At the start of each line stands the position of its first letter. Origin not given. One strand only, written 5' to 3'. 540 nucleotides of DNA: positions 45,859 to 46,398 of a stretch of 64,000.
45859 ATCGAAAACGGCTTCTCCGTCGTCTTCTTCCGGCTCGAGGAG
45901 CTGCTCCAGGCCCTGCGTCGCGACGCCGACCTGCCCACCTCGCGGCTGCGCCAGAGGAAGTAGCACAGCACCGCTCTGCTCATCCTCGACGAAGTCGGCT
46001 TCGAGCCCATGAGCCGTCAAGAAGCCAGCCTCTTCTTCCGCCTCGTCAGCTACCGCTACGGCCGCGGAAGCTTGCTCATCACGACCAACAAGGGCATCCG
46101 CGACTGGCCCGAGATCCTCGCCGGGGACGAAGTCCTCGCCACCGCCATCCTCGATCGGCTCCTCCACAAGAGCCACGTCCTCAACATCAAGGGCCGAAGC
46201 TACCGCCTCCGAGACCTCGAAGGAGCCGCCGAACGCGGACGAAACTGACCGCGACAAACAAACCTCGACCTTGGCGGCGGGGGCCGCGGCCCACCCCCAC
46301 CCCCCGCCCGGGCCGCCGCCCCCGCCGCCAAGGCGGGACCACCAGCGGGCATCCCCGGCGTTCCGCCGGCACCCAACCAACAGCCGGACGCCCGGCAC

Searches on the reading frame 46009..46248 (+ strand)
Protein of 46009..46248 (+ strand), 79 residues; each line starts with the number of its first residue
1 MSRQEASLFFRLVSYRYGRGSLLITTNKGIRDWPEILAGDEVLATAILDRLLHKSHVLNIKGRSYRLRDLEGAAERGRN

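Call 7: search_protein_families(library=pfam, proteins=[window:46009-46248:+], max_evalue=0.01)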
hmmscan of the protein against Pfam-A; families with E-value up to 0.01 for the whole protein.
window:46009-46248:+ (79 aa): 1 family
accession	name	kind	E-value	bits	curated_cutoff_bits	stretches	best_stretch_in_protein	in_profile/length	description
PF01695.23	IstB_IS21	-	6.4e-23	81.9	24.1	1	1-69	167-234/238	IstB-like ATP binding protein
